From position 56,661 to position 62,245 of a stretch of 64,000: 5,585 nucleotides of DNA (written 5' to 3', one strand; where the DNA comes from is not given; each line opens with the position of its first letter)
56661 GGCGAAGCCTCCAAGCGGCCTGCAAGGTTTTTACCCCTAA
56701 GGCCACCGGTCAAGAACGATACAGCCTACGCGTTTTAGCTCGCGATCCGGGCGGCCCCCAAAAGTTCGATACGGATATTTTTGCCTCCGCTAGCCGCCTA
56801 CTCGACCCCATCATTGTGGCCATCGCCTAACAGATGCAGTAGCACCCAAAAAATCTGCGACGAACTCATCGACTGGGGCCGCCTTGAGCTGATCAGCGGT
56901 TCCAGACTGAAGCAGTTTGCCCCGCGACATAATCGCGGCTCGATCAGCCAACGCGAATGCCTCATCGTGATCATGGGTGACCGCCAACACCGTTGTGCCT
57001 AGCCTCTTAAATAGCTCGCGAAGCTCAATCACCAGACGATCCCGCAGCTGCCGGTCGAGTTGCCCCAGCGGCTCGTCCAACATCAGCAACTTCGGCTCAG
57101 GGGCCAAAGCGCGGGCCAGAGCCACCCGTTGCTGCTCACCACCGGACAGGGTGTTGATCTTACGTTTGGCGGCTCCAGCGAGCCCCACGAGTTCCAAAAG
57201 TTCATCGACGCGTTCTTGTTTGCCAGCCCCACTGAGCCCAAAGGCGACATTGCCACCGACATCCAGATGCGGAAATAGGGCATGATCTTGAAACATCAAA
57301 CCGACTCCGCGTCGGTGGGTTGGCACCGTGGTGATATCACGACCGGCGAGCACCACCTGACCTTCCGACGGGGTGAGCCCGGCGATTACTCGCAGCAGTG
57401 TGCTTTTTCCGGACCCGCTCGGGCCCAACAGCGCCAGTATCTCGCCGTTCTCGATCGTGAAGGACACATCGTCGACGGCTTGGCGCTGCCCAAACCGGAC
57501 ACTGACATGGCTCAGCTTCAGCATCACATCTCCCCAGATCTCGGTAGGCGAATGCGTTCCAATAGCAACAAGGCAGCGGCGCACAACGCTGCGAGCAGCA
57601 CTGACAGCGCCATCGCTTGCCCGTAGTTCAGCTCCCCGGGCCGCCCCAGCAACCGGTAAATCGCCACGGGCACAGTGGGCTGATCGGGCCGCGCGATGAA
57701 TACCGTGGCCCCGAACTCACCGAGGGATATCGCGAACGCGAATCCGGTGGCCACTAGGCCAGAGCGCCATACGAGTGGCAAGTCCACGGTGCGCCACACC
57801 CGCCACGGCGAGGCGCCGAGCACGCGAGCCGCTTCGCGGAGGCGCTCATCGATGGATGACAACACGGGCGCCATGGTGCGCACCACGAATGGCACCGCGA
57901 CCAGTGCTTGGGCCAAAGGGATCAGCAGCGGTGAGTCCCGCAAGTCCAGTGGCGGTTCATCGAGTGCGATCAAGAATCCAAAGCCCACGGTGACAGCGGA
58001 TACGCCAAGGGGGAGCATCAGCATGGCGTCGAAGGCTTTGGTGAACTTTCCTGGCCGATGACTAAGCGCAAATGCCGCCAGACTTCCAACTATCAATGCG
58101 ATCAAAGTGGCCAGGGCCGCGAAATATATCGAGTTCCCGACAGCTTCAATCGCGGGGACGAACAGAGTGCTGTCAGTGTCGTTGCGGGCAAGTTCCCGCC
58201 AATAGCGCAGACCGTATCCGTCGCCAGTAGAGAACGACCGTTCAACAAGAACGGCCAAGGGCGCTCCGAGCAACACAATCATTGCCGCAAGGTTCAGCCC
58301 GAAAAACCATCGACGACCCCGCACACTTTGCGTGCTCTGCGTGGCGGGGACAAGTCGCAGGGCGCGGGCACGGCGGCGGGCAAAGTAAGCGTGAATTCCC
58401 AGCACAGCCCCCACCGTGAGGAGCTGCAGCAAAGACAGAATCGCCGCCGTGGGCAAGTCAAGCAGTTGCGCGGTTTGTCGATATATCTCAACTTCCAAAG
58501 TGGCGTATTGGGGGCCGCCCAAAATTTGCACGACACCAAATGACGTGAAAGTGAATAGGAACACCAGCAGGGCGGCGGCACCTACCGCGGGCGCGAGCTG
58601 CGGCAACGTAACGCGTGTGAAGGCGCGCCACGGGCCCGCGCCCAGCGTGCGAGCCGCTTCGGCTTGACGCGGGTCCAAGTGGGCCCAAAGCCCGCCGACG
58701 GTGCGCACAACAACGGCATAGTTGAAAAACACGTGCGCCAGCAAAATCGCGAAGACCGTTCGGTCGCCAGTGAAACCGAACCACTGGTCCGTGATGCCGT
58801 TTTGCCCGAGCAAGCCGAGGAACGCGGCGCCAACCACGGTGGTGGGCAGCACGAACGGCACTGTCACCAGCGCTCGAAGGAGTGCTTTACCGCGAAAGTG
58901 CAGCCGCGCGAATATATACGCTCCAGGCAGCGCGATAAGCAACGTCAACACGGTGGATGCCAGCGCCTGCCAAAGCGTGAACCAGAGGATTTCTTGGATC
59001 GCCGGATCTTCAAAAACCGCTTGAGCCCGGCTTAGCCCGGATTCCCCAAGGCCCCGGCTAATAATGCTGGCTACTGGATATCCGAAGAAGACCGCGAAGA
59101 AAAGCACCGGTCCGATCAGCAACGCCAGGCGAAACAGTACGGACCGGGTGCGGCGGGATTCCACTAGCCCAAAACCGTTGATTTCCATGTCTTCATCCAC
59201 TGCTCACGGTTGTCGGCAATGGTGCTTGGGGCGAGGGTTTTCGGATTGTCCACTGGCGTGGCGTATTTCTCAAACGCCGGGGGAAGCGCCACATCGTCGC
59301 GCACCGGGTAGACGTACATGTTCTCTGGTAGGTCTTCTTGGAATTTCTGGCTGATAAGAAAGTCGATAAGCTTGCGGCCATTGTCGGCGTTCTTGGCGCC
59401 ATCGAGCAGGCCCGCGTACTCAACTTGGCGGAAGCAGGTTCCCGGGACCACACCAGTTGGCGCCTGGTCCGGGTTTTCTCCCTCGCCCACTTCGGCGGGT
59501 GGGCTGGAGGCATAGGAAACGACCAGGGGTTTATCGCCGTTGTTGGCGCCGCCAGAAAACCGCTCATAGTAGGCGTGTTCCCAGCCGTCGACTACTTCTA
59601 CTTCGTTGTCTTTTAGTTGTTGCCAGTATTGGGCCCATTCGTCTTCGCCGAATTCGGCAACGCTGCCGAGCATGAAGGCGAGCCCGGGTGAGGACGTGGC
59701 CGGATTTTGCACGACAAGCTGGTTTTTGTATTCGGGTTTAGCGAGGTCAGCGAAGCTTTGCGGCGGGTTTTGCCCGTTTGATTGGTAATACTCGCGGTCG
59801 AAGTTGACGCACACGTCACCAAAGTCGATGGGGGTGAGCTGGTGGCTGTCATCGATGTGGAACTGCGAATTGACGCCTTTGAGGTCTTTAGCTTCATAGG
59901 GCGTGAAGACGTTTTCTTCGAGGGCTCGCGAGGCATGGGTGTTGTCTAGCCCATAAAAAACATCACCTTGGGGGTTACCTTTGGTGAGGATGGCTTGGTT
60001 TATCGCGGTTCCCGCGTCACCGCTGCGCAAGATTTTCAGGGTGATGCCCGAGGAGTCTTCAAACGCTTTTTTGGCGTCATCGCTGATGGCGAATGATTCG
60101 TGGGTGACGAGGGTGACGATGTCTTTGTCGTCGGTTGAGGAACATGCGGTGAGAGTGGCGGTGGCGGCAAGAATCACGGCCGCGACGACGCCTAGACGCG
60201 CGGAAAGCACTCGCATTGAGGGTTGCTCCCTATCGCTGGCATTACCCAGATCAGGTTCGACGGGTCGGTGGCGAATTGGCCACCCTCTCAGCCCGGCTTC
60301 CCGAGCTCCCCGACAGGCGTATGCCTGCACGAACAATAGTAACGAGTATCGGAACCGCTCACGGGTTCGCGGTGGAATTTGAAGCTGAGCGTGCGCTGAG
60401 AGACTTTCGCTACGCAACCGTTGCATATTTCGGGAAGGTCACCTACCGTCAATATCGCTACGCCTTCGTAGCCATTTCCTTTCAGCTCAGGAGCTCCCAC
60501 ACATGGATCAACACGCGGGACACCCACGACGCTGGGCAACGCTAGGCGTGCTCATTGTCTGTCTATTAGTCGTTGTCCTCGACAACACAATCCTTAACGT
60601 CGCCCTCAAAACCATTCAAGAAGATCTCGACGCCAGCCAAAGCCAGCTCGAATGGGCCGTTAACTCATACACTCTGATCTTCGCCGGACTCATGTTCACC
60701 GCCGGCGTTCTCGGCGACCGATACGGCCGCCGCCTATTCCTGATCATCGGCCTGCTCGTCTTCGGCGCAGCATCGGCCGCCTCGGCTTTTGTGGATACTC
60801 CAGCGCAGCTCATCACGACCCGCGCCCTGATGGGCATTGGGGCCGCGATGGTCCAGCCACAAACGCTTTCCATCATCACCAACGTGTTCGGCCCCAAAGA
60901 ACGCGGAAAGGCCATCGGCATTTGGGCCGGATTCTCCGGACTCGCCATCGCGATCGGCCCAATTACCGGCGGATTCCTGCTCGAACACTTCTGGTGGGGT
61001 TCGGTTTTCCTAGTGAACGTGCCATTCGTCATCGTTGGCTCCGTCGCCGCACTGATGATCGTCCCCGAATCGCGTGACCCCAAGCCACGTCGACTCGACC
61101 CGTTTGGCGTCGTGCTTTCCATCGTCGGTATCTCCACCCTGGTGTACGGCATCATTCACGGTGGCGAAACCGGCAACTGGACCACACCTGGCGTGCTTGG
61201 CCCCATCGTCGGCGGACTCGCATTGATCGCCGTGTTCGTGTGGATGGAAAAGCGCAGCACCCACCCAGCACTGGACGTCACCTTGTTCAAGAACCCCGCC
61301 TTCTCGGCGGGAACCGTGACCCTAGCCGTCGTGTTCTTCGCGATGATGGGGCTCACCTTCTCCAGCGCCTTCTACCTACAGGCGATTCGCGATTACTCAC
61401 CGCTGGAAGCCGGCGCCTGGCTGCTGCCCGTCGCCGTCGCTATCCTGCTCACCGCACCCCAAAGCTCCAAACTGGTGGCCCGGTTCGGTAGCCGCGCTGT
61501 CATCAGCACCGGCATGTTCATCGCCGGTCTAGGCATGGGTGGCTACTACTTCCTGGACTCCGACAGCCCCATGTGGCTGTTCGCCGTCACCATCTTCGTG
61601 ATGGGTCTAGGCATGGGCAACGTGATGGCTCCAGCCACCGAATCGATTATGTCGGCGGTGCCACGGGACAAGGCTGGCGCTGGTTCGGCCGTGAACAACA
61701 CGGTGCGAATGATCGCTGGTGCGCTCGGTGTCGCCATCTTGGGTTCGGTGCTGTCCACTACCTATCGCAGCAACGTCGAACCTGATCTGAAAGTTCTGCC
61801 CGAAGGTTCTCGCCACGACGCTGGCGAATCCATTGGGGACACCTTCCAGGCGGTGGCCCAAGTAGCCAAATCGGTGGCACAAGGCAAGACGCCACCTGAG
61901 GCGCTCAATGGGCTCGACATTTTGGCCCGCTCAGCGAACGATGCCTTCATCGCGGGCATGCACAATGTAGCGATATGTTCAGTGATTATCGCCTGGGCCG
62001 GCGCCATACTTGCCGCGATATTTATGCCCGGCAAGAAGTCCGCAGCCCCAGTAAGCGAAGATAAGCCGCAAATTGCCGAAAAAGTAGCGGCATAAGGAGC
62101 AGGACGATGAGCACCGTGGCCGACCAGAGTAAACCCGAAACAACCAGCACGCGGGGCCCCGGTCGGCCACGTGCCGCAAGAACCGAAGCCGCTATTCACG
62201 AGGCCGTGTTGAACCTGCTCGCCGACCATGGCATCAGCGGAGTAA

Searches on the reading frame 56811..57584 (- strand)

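Call 50: search_protein_families(library=pfam, proteins=[window:56811-57584:-])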
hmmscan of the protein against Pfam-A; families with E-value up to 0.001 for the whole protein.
window:56811-57584:- (257 aa): 9 families
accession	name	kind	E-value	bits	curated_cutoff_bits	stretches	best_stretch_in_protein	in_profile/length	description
PF00005.33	ABC_tran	-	3.1e-39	135.2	25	1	38-173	2-136/137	ABC transporter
PF13304.12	AAA_21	-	2.8e-07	31.3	27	0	49-70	1-22/304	AAA domain, putative AbiEii toxin, Type IV TA system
PF20703.3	nSTAND1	-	9.3e-06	25.9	27.1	1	29-76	15-60/379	Novel STAND NTPase 1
PF13555.12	AAA_29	-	1.6e-05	25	27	1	38-67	13-43/61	P-loop containing region of AAA domain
PF03193.22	RsgA_GTPase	-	0.00011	22.5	30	1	29-69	89-128/174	RsgA GTPase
PF02463.25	SMC_N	-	0.00015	21.7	40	0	138-206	129-199/220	RecF/RecN/SMC N terminal domain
PF13191.12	AAA_16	-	0.00026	22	32.6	0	47-202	24-136/167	AAA ATPase domain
PF13604.12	AAA_30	-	0.00026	21.2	27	0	32-79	5-50/191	AAA domain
PF07728.20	AAA_5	-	0.00084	19.8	22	0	51-85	3-38/139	AAA domain (dynein-related subfamily)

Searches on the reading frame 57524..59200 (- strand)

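Call 31: search_protein_families(library=pfam, proteins=[window:57524-59200:-])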
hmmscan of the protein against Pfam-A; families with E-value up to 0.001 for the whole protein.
window:57524-59200:- (558 aa): 1 family
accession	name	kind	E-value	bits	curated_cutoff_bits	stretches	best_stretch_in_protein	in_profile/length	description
PF00528.27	BPD_transp_1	-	1.5e-21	77.4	26.4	2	91-277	2-182/184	Binding-protein-dependent transport system inner membrane component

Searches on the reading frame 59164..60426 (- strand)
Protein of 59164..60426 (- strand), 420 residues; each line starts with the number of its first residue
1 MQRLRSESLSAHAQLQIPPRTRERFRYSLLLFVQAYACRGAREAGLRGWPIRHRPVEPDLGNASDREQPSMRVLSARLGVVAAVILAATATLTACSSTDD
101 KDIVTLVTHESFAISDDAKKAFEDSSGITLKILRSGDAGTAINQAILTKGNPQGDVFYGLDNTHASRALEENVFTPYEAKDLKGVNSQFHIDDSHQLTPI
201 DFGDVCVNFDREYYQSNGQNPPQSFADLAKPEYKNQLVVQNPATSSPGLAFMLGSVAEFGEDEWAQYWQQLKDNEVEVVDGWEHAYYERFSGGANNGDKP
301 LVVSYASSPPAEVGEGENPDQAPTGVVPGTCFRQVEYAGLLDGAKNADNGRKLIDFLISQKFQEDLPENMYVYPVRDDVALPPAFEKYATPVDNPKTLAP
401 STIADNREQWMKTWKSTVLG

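Call 31: search_protein_families(library=pfam, proteins=[window:59164-60426:-])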
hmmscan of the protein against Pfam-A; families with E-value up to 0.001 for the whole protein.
window:59164-60426:- (420 aa): 4 families
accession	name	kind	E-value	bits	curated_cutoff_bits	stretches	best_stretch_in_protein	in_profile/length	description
PF13343.11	SBP_bac_6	-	2.2e-21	76.9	24.6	1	155-389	5-232/245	Bacterial extracellular solute-binding protein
PF13416.11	SBP_bac_8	-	8.2e-13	49.2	27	1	119-389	3-275/279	Bacterial extracellular solute-binding protein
PF01547.30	SBP_bac_1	-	4.3e-06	27.4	26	1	118-363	14-306/307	Bacterial extracellular solute-binding protein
PF13531.11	SBP_bac_11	-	7.4e-06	26.3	25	1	116-364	14-219/227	Bacterial extracellular solute-binding protein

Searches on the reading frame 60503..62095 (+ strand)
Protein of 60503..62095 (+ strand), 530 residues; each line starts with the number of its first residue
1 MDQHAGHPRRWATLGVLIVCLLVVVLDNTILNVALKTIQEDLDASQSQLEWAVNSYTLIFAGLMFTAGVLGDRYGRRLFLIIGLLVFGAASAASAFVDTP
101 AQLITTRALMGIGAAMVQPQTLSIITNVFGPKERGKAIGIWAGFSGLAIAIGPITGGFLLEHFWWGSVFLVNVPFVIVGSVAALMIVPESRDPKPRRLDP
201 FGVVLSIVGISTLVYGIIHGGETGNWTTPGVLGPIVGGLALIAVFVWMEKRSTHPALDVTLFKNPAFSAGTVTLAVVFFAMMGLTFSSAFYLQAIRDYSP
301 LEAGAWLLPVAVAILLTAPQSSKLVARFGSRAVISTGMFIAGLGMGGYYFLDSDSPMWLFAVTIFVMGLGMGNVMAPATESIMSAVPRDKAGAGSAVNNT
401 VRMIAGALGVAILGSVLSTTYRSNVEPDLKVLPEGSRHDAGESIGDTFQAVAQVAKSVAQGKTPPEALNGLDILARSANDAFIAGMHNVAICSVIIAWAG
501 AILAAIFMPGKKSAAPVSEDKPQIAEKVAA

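Call 31: search_protein_families(library=pfam, proteins=[window:60503-62095:+])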
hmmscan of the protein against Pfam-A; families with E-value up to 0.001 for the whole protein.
window:60503-62095:+ (530 aa): 4 families
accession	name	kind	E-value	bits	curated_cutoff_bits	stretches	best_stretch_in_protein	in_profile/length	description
PF07690.21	MFS_1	-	1.6e-58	198.7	33.4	1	17-409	1-346/347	Major Facilitator Superfamily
PF00083.30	Sugar_tr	-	2.1e-07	30.6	22.3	1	26-190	25-194/452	Sugar (and other) transporter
PF13347.12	MFS_2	-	9.6e-07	28.1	27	1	261-419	220-383/427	MFS/sugar transport protein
PF05977.19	MFS_3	-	3.2e-06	26.3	27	1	12-185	10-187/524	Transmembrane secretion effector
